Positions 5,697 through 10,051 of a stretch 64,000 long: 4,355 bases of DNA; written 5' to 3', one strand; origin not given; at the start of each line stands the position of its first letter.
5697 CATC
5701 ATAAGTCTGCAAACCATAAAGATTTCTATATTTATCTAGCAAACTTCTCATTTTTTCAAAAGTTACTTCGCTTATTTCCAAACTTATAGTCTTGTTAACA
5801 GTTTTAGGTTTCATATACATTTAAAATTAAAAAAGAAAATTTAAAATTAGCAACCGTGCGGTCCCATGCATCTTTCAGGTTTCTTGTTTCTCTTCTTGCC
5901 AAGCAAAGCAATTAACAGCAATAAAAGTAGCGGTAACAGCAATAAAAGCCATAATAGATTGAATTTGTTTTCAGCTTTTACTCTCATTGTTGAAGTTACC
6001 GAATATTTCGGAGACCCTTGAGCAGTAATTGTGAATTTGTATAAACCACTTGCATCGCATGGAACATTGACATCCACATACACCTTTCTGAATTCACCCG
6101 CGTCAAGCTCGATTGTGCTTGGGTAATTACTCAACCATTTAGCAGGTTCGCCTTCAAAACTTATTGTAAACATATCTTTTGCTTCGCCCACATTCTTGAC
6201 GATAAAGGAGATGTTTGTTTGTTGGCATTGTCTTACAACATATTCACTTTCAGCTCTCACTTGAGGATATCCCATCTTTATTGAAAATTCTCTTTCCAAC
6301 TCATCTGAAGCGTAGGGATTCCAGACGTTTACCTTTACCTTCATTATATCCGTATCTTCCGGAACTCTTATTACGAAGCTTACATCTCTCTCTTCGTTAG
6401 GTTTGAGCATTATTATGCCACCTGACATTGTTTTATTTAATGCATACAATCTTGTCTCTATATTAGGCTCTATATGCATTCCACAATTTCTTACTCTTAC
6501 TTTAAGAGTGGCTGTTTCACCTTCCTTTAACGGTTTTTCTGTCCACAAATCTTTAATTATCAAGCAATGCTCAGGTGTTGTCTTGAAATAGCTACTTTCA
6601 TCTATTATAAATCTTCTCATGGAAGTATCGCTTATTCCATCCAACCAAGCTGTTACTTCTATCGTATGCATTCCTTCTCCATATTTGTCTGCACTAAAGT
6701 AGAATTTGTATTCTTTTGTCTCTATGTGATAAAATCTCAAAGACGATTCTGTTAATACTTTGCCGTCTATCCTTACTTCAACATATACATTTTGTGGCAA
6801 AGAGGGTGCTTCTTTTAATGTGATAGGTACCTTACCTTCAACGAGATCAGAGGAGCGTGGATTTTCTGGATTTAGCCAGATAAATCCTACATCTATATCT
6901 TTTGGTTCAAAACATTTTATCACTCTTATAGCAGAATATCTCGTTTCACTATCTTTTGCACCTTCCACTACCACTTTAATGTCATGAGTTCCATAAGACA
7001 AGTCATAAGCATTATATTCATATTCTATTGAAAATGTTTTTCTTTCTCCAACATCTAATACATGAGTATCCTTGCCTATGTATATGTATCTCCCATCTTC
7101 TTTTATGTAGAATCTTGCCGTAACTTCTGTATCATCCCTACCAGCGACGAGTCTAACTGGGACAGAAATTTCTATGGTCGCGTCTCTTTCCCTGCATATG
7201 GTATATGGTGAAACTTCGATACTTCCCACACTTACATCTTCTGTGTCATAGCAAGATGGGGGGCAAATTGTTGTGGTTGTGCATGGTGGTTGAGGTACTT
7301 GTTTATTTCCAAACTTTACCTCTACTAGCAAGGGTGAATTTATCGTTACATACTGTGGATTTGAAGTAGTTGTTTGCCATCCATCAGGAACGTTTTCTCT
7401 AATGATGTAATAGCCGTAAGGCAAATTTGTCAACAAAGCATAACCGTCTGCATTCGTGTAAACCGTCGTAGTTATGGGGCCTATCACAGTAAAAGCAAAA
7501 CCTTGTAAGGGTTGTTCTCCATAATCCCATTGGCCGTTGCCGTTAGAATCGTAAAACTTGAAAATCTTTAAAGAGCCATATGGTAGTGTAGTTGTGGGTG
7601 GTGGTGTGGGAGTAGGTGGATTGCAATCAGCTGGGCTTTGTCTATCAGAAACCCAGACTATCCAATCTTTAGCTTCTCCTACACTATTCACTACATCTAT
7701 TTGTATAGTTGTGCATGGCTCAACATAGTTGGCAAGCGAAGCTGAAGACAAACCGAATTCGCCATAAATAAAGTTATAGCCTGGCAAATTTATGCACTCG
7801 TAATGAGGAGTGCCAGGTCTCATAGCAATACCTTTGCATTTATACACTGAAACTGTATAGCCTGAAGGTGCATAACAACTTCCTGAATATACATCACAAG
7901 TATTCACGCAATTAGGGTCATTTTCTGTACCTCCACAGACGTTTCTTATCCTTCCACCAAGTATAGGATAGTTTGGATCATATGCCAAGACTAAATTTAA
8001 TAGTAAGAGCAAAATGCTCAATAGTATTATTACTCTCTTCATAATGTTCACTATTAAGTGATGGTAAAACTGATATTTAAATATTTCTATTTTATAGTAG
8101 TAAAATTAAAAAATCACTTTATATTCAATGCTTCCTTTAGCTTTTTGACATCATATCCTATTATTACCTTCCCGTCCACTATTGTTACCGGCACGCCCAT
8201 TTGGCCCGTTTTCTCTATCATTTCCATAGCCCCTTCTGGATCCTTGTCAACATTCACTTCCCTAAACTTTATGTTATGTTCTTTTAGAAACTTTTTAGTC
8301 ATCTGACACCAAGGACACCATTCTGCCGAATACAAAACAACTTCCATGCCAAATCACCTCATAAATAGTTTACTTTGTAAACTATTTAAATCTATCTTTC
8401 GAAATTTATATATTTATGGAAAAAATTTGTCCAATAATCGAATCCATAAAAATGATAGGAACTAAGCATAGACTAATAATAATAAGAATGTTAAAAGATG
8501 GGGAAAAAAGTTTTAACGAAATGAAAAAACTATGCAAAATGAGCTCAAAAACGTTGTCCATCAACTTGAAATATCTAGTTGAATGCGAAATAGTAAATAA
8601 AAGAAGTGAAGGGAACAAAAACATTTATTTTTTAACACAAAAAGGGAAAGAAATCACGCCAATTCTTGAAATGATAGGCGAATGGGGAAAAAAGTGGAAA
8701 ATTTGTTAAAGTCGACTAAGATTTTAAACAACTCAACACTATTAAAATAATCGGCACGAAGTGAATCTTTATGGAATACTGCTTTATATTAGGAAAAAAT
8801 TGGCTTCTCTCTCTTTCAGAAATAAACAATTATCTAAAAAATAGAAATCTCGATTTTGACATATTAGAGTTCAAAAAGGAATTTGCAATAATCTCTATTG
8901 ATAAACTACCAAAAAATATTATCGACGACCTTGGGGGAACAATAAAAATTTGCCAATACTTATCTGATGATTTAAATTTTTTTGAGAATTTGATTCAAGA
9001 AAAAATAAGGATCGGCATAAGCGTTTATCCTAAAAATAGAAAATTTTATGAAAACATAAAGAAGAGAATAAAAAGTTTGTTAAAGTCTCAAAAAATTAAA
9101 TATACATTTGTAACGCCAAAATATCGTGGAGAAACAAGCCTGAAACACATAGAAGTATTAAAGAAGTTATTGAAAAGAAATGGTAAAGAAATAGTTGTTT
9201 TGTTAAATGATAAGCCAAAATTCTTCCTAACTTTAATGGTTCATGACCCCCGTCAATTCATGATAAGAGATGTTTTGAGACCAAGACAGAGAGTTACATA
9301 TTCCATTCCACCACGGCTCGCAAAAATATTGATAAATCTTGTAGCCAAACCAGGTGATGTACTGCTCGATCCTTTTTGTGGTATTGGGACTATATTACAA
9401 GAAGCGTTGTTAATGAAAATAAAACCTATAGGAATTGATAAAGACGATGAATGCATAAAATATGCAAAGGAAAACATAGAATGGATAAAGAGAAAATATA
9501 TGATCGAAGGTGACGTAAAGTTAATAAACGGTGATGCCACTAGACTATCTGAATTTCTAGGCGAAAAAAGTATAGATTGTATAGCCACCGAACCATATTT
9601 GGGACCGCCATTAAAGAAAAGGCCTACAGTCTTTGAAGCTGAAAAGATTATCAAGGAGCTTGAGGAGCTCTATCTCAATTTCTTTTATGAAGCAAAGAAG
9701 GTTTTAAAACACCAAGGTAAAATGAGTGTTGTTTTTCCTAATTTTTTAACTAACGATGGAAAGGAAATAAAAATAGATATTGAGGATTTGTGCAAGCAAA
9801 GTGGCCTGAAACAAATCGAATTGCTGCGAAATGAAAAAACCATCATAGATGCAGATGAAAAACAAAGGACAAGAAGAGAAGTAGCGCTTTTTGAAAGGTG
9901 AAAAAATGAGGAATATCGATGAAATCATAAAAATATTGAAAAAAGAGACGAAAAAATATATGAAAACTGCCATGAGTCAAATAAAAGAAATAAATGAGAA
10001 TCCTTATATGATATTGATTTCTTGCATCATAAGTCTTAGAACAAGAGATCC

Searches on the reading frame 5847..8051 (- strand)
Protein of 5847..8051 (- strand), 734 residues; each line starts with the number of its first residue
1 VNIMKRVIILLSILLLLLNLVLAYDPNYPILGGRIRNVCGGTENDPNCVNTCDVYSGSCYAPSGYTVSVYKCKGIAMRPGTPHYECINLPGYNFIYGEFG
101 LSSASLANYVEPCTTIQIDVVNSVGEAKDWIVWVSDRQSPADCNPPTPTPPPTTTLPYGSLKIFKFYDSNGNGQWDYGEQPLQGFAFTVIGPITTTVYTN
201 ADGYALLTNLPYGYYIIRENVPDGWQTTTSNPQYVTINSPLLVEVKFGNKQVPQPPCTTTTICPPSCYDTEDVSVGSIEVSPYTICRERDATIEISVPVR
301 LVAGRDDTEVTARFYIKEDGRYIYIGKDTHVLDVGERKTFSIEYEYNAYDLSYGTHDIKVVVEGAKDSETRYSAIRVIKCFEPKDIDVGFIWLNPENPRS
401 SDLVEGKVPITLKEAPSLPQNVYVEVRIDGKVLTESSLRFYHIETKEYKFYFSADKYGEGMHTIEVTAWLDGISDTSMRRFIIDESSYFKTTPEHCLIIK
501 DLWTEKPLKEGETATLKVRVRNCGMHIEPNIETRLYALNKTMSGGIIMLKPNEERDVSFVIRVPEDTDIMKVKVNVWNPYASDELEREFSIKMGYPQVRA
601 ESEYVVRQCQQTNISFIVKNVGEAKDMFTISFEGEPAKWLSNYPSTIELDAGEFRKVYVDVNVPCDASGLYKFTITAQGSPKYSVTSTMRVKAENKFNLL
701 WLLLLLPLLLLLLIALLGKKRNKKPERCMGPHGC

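Call 53: search_protein_families(library=pfam, proteins=[window:5847-8051:-], max_evalue=0.001)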
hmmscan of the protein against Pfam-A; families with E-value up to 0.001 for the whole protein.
window:5847-8051:- (734 aa): 5 families
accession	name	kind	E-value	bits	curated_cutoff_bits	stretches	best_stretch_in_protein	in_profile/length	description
PF07705.17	CARDB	-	3e-08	34.2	22.7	1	497-575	4-82/101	CARDB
PF17210.9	SdrD_B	-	5.8e-08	33.3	29.7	1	166-231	8-76/112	SdrD B-like domain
PF17802.7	SpaA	-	2.2e-07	31.4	23.1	1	178-249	12-89/91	Prealbumin-like fold domain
PF10633.15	NPCBM_assoc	-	0.00031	21.3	24.4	0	630-678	26-76/78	NPCBM-associated, NEW3 domain of alpha-galactosidase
PF11614.14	FixG_C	-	0.00047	20.7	25.6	0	620-687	41-112/119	IG-like fold at C-terminal of FixG, putative oxidoreductase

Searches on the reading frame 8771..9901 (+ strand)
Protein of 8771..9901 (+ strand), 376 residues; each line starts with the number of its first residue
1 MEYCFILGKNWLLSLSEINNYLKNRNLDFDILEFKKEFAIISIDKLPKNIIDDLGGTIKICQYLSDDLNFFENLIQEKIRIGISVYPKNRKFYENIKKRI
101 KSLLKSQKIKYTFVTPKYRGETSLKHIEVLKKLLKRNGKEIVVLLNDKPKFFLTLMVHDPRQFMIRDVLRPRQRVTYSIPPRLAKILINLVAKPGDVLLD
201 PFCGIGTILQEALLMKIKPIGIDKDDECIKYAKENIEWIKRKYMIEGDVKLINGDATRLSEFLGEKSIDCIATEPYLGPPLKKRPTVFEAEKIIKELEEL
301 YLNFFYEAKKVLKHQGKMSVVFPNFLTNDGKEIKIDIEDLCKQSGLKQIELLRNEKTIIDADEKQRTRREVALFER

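Call 53: search_protein_families(library=pfam, proteins=[window:8771-9901:+], max_evalue=0.001)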
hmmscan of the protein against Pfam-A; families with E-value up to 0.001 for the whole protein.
window:8771-9901:+ (376 aa): 5 families
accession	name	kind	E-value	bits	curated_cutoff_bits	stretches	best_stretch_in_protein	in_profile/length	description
PF01555.25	N6_N4_Mtase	-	1.3e-14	55.1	26.7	1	174-234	160-221/221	DNA methylase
PF01170.24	UPF0020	-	1.6e-13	51.3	22.3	1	179-323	12-167/197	RMKL-like, methyltransferase domain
PF13847.12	Methyltransf_31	-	3.6e-09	36.9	27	1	193-324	2-113/145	Methyltransferase domain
PF09445.16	Methyltransf_15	-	4.9e-05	23.4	22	1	197-298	3-104/165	RNA cap guanine-N2 methyltransferase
PF03602.21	Cons_hypoth95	-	0.00032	20.8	24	0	196-286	43-128/182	Conserved hypothetical protein 95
